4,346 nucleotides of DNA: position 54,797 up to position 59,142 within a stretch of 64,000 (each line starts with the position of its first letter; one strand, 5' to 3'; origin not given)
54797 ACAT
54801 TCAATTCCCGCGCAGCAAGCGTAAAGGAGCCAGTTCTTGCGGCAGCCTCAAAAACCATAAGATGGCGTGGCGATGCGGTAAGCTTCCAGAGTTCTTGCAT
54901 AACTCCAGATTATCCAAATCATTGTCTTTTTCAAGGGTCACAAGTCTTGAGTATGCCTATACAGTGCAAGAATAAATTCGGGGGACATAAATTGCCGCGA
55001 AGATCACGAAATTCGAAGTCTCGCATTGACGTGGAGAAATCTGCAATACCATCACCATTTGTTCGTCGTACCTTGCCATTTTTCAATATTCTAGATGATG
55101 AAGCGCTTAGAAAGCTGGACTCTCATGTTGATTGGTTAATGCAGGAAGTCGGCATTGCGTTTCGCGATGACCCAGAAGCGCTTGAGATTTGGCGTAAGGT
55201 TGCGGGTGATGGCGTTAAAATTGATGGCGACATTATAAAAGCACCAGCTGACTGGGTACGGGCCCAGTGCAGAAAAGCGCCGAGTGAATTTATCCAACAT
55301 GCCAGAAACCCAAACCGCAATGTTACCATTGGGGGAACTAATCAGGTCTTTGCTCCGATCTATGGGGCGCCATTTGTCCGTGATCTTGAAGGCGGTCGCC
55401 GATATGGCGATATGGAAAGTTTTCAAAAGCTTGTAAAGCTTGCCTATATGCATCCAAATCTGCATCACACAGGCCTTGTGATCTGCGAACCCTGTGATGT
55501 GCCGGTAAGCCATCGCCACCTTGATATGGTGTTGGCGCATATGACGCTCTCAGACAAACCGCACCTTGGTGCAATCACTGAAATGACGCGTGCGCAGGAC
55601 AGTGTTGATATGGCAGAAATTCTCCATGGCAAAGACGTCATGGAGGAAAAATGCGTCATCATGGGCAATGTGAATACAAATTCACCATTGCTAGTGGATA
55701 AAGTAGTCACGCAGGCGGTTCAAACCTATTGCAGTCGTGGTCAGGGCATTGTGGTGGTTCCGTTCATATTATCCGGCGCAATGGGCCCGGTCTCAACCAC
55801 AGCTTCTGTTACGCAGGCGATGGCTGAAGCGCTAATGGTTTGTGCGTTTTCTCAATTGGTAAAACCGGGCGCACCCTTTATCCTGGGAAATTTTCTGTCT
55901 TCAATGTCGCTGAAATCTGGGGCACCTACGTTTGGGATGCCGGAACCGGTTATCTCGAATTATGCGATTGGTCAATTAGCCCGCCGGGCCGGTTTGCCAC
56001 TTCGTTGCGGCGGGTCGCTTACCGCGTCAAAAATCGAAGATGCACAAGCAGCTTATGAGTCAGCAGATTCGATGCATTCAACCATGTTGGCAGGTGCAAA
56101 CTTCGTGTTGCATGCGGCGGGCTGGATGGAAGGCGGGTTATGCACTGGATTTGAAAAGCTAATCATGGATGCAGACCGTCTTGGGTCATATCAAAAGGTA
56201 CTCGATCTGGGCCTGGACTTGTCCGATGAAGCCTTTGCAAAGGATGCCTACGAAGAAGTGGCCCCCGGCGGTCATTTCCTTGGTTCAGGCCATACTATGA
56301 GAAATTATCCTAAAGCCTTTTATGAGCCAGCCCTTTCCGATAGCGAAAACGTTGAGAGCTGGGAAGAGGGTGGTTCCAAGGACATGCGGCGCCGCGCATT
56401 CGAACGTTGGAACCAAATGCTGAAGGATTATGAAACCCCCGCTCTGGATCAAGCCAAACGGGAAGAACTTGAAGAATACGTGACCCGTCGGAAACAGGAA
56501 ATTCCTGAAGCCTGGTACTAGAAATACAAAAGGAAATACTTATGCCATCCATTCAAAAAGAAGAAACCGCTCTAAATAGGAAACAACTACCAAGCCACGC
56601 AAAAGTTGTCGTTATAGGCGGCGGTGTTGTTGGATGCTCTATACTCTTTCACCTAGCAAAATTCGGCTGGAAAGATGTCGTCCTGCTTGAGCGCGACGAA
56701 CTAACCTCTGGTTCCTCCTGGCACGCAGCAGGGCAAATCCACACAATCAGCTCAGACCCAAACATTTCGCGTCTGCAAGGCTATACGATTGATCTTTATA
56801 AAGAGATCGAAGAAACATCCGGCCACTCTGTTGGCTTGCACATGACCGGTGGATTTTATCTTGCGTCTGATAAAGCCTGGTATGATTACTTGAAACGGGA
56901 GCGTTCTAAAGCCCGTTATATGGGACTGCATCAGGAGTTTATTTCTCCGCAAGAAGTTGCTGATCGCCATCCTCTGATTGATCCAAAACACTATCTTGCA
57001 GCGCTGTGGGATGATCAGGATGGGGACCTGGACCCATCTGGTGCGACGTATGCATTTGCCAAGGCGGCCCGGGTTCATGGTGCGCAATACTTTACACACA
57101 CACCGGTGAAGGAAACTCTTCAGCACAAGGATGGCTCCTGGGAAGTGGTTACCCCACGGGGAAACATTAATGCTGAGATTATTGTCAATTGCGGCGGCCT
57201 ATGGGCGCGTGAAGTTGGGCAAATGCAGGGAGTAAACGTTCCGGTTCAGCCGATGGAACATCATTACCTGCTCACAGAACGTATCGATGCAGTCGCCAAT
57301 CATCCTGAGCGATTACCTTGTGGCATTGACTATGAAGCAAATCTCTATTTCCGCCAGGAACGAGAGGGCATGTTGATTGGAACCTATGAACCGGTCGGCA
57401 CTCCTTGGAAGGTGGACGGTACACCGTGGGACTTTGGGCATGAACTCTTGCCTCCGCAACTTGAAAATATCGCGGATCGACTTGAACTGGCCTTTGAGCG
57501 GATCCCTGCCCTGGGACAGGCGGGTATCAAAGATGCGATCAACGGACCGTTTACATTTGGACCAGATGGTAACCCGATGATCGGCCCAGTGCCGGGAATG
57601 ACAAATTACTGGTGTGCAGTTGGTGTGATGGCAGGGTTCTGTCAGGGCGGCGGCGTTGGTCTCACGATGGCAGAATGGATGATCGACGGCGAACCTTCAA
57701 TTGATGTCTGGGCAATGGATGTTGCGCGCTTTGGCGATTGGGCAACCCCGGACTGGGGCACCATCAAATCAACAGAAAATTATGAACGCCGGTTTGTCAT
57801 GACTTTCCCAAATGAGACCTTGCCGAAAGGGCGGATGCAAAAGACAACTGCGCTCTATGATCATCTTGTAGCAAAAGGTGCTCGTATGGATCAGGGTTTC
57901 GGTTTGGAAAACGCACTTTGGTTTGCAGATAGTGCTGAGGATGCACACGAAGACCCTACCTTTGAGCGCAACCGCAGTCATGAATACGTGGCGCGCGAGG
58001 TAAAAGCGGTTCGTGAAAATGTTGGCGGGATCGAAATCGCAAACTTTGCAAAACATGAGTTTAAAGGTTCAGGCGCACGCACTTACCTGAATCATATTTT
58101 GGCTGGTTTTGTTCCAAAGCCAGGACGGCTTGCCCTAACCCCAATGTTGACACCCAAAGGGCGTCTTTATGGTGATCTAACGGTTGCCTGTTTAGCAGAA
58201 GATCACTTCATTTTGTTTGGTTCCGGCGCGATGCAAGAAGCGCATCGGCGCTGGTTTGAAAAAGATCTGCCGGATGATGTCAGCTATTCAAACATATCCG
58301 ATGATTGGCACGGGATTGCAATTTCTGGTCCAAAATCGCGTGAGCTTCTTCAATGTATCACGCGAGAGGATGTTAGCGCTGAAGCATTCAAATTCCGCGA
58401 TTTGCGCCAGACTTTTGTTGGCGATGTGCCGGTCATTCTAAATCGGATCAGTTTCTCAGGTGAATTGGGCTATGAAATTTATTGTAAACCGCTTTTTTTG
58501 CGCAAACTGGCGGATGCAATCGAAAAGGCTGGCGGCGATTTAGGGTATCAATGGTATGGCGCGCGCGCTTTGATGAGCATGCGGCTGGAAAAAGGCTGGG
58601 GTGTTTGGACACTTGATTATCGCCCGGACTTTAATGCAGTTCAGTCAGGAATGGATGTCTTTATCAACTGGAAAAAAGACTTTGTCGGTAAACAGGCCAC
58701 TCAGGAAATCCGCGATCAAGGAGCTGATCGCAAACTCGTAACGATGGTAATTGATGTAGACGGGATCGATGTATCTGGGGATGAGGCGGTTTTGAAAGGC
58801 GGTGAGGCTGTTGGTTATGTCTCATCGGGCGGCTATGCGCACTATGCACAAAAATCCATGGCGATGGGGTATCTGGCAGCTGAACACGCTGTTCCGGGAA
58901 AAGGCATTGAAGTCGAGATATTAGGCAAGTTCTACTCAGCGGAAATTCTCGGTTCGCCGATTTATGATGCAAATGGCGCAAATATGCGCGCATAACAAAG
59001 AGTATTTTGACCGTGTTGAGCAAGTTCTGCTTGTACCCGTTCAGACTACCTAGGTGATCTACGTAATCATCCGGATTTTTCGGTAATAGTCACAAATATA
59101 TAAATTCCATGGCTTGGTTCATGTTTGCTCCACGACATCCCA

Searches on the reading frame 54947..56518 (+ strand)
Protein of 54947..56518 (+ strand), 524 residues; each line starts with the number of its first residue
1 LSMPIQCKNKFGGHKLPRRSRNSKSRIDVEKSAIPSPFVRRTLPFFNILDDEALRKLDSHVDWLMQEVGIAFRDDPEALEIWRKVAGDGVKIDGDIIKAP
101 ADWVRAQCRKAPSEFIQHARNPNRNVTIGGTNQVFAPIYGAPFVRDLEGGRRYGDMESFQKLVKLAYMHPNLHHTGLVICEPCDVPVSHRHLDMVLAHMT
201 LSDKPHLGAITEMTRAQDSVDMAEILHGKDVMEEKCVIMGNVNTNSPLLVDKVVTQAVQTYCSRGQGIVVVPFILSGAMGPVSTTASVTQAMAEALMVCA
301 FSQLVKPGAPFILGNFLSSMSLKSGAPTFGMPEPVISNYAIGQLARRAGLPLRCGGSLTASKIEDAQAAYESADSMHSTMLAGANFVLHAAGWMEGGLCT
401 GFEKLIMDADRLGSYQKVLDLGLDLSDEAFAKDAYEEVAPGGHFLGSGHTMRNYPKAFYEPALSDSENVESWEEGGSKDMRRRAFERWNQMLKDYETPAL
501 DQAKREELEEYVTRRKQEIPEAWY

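Call 14: search_protein_families(library=pfam, proteins=[window:54947-56518:+], max_evalue=0.001)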
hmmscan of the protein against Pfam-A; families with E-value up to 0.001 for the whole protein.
window:54947-56518:+ (524 aa): 1 family
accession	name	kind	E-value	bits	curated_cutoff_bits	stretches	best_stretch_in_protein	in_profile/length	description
PF06253.16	MTTB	-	1.1e-209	697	25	1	21-520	5-500/500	Trimethylamine methyltransferase (MTTB)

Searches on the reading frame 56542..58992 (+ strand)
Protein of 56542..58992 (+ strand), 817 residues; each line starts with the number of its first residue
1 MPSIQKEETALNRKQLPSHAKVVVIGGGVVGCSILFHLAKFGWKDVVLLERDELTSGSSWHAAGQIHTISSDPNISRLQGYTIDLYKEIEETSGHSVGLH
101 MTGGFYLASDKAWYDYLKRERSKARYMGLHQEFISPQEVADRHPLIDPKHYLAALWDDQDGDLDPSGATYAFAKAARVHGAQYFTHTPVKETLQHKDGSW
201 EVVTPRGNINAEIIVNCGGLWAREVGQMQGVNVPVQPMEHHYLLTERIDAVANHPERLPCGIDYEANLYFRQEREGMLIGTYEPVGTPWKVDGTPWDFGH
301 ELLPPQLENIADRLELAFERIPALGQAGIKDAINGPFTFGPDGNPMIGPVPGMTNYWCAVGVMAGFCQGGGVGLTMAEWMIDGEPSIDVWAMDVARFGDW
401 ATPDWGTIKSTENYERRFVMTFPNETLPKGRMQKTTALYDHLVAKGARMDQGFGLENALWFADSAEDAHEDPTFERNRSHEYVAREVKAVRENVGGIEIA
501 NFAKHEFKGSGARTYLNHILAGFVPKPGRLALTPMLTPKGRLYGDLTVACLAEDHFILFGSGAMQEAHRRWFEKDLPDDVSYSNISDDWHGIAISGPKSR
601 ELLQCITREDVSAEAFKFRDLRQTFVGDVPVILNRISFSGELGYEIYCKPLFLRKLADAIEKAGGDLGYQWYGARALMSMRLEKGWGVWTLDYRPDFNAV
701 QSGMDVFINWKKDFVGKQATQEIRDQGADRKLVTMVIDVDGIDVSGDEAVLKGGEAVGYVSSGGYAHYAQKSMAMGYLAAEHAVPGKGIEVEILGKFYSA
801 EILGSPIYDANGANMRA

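Call 11: find_encoding_contigs(protein=window:56542-58992:+, flank=6000, max_places=6)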
Protein window:56542-58992:+ (817 aa): no gene with exactly this product is on record in the collection.

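Call 14: search_protein_families(library=pfam, proteins=[window:56542-58992:+], max_evalue=0.001)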
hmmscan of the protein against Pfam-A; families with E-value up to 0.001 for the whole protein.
window:56542-58992:+ (817 aa): 5 families
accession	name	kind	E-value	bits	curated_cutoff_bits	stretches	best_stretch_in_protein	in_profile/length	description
PF01266.30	DAO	-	7.9e-68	230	27.9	1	21-379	1-353/353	FAD dependent oxidoreductase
PF01571.26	GCV_T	-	9.9e-54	182.7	25.6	1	438-706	1-254/255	Aminomethyltransferase folate-binding domain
PF08669.17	GCV_T_C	-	1.1e-19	70.5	25.9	1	730-809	1-80/80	Glycine cleavage T-protein C-terminal barrel domain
PF16350.10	FAO_M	-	4.8e-14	52.7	27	1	382-435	1-55/56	FAD dependent oxidoreductase central domain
PF07992.20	Pyr_redox_2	-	0.00017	21.5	26.1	1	8-53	133-176/291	Pyridine nucleotide-disulphide oxidoreductase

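Call 16: find_related_loci(query=window:56542-58992:+, collection=genome_contigs, flank=10000)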
Query window:56542-58992:+ (817 aa) in genome_contigs; peptide patterns used: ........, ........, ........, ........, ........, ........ (x = any residue, [..] = any of these).
599 stretches matched a pattern (row limit reached: there are more); 590 encode a relative of the query (tblastn E <= 1e-3); the best 80 are kept; 80 distinct loci.
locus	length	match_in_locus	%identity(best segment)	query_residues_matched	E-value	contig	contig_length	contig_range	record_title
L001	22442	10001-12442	86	3-817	0e+0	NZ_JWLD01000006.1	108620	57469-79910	Leisingera sp. ANG-Vp contig_6, whole genome shotgun sequence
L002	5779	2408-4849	85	3-817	0e+0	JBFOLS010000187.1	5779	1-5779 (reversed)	MAG: Leisingera sp. isolate E08Bin-4-1 c_000000000187, whole genome shotgun sequence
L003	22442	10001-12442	85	3-817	0e+0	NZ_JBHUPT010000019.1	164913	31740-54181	Leisingera sp. D0M16 contig19, whole genome shotgun sequence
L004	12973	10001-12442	85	3-817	0e+0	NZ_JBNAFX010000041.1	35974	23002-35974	Leisingera sp. S232 Scaffold41, whole genome shotgun sequence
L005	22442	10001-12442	85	3-817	0e+0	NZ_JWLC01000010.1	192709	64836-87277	Leisingera sp. ANG-M1 contig_10, whole genome shotgun sequence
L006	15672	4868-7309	85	3-817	0e+0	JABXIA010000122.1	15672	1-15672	MAG: Rhodobacteraceae bacterium isolate HF-Dia18 c_000000016640, whole genome shotgun sequence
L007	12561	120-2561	85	3-817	0e+0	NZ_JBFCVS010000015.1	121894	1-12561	Leisingera sp. JC11 NODE_15_length_121894_cov_21.903266, whole genome shotgun sequence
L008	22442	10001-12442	84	3-817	0e+0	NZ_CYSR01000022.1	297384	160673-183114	Leisingera aquaemixtae strain CECT 8399, whole genome shotgun sequence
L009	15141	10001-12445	85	1-817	0e+0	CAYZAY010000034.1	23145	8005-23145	MAG TPA_asm: uncultured Rhodobacterales bacterium isolate SRP200020_co3_321 genome assembly, contig: NODE_3081_length_23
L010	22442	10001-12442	84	3-817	0e+0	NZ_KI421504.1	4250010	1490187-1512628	Leisingera aquimarina DSM 24565 Leiaq_neu_scaffold_2516677483.1, whole genome shotgun sequence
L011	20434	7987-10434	85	1-817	0e+0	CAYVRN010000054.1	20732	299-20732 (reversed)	MAG TPA_asm: uncultured Rhodobacterales bacterium isolate SRP134809_co1_600 genome assembly, contig: NODE_4791_length_20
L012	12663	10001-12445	84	1-816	0e+0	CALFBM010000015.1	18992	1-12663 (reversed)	MAG: uncultured Rhizobiaceae group bacterium isolate H4_Bin_Bin_19_sub_1_1 genome assembly, contig: c_000001156323, whol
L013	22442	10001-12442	85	3-817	0e+0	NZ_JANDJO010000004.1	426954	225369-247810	Shimia sp. CNT1-13L.2 contig_4, whole genome shotgun sequence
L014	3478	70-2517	84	1-817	0e+0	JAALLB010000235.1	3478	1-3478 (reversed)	MAG: Hyphomicrobiales bacterium isolate MH2_Bin48 NODE_14222_length_3478_cov_10.160970, whole genome shotgun sequence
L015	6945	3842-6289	84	1-817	0e+0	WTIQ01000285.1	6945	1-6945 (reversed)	MAG: Rhodobacteraceae bacterium isolate PL36324bin_21 NODE_4344_length_6945_cov_6.723803, whole genome shotgun sequence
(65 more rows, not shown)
